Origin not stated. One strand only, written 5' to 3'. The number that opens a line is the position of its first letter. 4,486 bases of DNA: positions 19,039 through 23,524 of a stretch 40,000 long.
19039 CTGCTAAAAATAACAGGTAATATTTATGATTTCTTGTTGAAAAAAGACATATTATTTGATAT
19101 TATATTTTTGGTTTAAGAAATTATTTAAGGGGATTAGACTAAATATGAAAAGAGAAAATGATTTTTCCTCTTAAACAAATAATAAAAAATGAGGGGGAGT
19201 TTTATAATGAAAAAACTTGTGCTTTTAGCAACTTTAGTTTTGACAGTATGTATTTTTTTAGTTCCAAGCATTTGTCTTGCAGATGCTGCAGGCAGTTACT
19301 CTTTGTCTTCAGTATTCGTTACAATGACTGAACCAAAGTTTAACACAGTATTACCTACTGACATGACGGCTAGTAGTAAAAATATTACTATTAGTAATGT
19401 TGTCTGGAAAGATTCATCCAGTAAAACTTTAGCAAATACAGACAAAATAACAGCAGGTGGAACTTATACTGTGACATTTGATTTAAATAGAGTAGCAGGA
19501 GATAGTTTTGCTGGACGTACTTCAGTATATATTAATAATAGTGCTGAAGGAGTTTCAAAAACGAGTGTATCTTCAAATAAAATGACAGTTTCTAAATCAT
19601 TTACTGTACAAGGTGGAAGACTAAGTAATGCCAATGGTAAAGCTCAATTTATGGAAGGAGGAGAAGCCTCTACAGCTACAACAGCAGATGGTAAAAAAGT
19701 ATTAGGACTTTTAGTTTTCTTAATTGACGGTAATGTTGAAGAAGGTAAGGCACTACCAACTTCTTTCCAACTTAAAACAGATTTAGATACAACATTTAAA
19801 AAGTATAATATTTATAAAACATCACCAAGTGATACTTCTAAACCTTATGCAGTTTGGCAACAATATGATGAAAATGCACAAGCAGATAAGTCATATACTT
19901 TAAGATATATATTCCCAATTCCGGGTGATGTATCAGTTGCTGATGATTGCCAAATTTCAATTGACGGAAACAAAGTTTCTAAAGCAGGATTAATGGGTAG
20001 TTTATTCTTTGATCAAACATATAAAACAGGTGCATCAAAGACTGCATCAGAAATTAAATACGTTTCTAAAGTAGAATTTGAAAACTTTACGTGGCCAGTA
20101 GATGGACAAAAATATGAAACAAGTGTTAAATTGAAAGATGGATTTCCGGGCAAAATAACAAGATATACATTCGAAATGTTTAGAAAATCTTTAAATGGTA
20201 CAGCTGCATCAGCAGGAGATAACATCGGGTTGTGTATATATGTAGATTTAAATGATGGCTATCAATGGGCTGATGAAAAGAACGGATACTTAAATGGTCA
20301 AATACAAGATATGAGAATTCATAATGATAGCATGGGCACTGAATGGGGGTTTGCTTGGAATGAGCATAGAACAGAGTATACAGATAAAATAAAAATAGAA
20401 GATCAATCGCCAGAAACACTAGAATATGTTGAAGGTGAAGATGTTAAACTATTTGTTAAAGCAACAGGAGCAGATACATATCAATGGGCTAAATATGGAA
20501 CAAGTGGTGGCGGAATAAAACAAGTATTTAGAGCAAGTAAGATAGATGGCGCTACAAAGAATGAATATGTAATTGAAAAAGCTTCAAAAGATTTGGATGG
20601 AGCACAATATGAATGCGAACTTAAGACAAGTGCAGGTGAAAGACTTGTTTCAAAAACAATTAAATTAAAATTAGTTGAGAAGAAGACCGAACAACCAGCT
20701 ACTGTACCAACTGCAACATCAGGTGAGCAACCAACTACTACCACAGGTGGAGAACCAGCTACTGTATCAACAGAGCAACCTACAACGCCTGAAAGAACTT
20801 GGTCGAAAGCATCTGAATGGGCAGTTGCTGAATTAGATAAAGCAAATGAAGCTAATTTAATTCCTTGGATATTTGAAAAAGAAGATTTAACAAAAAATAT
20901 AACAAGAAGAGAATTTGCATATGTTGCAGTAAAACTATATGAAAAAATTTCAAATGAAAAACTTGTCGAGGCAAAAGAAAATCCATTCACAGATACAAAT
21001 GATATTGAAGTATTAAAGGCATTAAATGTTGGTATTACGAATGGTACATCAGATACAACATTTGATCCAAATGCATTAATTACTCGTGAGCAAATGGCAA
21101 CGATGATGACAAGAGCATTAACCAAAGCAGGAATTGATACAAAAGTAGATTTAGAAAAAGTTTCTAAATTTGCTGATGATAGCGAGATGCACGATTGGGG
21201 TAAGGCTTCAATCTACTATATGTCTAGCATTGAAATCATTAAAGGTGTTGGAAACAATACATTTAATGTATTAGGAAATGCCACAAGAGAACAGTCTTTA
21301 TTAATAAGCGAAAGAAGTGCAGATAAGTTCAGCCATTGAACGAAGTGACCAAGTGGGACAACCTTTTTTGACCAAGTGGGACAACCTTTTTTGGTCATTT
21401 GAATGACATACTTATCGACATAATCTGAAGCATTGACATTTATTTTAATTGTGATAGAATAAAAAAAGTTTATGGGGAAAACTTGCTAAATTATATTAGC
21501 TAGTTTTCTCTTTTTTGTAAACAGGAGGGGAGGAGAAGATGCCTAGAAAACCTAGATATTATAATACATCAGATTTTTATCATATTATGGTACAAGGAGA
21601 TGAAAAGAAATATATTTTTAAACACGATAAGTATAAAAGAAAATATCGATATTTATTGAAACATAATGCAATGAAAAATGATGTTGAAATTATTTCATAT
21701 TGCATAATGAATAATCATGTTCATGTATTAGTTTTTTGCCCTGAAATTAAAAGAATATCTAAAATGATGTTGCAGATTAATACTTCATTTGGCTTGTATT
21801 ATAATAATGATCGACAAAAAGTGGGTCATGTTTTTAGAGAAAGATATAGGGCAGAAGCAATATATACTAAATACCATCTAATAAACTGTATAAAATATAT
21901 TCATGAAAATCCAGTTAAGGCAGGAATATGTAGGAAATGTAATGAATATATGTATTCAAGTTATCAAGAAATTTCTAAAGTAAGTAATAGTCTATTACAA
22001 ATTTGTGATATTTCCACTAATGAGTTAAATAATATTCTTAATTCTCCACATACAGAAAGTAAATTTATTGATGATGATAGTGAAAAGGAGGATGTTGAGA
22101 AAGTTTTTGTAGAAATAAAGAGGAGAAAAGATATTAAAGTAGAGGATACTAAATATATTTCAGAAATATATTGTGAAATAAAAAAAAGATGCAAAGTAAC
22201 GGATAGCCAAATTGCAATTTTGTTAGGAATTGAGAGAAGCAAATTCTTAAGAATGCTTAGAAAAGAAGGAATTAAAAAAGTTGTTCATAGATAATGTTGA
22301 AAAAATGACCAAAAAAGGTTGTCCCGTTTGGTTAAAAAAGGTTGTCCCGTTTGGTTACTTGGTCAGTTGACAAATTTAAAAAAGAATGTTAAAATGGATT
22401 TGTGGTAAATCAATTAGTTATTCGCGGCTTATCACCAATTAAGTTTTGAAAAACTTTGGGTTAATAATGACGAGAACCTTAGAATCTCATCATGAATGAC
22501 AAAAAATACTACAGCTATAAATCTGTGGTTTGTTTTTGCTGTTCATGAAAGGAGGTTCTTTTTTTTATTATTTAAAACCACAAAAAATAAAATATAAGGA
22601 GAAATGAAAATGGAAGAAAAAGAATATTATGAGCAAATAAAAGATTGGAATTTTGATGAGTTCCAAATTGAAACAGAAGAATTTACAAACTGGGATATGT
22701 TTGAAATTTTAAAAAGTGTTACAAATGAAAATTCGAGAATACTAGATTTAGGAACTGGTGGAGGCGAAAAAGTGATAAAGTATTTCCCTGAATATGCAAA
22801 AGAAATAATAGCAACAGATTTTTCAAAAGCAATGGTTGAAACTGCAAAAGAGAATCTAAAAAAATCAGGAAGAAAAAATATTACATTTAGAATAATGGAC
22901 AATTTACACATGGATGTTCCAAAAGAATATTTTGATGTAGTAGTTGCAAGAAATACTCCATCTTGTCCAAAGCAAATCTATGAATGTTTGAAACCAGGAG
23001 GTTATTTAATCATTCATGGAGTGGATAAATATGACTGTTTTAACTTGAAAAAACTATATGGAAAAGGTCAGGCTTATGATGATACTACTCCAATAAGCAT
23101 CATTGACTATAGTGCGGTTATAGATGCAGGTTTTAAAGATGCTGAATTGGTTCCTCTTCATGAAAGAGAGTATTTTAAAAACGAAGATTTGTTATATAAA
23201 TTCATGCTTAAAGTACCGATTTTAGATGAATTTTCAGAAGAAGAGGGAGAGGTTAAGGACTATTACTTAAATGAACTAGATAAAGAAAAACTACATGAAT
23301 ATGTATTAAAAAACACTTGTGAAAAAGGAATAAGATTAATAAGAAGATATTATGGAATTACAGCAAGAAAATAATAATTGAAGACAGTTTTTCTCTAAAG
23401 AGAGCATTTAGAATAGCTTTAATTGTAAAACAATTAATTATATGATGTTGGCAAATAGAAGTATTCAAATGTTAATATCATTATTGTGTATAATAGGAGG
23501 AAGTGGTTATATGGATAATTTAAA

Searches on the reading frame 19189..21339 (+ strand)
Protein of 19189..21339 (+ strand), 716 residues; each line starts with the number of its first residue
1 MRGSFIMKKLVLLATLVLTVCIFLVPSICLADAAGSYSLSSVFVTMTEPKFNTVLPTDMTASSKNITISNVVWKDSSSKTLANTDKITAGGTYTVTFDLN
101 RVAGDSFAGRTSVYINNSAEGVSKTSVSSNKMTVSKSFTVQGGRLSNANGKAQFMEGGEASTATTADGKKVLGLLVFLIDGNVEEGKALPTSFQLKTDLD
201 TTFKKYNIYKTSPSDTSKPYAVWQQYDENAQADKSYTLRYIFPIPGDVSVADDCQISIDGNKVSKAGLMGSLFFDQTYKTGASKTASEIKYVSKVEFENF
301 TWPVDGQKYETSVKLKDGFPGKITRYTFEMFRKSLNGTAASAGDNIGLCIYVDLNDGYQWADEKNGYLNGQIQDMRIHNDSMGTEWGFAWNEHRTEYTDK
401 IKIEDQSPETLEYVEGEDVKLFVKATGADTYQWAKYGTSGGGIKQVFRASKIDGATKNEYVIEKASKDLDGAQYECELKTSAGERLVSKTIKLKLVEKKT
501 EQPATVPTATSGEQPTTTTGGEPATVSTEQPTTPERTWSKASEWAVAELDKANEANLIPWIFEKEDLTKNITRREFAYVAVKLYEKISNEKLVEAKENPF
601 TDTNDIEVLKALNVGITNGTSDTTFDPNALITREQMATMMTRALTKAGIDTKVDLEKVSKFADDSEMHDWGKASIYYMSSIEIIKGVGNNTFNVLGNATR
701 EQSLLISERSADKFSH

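Call 91: search_protein_families(library=pfam, proteins=[window:19189-21339:+], max_evalue=0.001)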
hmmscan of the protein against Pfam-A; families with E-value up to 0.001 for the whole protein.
window:19189-21339:+ (716 aa): 1 family
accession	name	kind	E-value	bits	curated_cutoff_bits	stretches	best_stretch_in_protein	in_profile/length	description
PF00395.25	SLH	-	6.7e-13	48.8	20.8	2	608-637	15-44/44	S-layer homology domain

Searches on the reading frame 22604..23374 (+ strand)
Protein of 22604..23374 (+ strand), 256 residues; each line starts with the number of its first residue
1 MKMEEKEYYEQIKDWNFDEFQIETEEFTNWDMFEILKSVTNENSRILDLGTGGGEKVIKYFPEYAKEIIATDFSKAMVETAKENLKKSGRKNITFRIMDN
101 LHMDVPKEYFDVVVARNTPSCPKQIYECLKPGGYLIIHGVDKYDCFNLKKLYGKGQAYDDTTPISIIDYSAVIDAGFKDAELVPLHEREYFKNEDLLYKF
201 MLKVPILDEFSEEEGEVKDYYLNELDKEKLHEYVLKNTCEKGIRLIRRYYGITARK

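Call 91: search_protein_families(library=pfam, proteins=[window:22604-23374:+], max_evalue=0.001)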
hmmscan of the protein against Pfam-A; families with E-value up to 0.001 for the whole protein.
window:22604-23374:+ (256 aa): 12 families
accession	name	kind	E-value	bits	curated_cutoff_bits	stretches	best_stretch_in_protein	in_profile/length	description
PF13847.12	Methyltransf_31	-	3.6e-17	62.9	27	1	42-141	3-113/145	Methyltransferase domain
PF13649.12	Methyltransf_25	-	4.9e-14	53.2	27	1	46-133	1-97/97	Methyltransferase domain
PF08241.18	Methyltransf_11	-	1.1e-12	48.8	21.2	1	47-137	1-95/95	Methyltransferase domain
PF13489.12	Methyltransf_23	-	1.6e-09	38.2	27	1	40-143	20-122/164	Methyltransferase domain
PF06325.19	PrmA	-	2e-09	37.8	22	1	34-140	153-261/296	Ribosomal protein L11 methyltransferase (PrmA)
PF01209.24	Ubie_methyltran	-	2.8e-09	37.1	20.1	1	29-152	34-166/233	ubiE/COQ5 methyltransferase family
PF08242.18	Methyltransf_12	-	4.9e-09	37.3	30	1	47-135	1-98/98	Methyltransferase domain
PF01135.25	PCMT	-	2e-08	34.7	20.3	1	32-137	65-171/210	Protein-L-isoaspartate(D-aspartate) O-methyltransferase (PCMT)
PF02353.26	CMAS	-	5.1e-05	23.2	27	1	41-144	61-171/273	Mycolic acid cyclopropane synthetase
PF05175.20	MTS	-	5.2e-05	23.4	23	1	39-115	27-104/170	Methyltransferase small domain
PF01739.24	CheR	-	0.0004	20.3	27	0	85-118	112-145/195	CheR methyltransferase, SAM binding domain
PF12847.13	Methyltransf_18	-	0.00066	20.2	27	0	37-114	9-87/151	Methyltransferase domain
